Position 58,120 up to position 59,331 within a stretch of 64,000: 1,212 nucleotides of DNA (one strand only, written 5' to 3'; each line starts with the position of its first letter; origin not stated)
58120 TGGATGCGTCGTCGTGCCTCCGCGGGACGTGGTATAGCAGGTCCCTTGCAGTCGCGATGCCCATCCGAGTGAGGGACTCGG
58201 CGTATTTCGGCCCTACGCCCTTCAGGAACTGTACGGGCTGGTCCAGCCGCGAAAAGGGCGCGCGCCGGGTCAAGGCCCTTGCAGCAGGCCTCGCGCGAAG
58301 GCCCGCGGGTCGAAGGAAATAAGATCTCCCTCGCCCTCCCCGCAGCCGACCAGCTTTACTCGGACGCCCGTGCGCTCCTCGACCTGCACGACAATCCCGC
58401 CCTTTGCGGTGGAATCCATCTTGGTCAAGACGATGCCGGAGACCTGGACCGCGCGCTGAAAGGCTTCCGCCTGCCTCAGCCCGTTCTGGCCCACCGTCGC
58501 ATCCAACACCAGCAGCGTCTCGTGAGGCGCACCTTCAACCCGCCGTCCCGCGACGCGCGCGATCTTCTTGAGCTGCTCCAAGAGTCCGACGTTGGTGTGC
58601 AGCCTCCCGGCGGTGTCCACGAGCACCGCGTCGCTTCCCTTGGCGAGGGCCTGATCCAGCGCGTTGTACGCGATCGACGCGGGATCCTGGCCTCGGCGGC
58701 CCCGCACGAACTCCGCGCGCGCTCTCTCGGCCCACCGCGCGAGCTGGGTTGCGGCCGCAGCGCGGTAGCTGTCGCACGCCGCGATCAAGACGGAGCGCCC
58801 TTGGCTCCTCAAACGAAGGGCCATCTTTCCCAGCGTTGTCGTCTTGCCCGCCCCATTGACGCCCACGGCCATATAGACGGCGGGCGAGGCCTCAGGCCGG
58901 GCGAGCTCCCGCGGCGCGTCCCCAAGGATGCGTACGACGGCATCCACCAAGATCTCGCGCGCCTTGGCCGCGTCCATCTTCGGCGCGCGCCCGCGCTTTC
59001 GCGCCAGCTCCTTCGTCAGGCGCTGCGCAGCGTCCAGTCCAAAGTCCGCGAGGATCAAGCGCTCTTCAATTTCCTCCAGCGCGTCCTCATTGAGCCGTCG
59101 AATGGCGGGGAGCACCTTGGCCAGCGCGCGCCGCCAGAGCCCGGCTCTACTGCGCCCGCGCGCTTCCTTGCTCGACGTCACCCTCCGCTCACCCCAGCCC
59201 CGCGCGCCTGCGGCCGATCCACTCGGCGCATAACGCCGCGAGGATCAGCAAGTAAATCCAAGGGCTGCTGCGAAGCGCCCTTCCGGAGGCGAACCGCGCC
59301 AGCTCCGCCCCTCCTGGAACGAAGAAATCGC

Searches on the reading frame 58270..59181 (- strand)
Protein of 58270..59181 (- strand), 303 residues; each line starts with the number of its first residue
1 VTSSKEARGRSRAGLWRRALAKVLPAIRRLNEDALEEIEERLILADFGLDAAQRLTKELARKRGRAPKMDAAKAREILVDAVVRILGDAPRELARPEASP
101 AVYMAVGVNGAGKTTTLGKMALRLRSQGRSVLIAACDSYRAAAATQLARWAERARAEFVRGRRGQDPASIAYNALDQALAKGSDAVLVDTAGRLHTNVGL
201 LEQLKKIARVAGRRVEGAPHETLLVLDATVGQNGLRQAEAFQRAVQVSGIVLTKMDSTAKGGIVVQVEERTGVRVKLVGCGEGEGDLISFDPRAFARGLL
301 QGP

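Call 82: search_protein_families(library=pfam, proteins=[window:58270-59181:-], max_evalue=0.0001)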
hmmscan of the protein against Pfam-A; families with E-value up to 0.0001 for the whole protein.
window:58270-59181:- (303 aa): 5 families
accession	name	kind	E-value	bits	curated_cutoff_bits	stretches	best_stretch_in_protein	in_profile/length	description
PF00448.28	SRP54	-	4.3e-67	226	22.7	1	100-300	1-195/196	SRP54-type protein, GTPase domain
PF02881.24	SRP54_N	-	1.1e-07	32.4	22.4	1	28-80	16-73/75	SRP54-type protein, helical bundle domain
PF13604.12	AAA_30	-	2e-05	24.8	27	1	101-215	19-119/191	AAA domain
PF25199.1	nSTAND_NTPase5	-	3.8e-05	24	34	0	64-135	6-77/145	Novel STAND NTPase 5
PF13401.12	AAA_22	-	8.2e-05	23.4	27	0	102-210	7-110/130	AAA domain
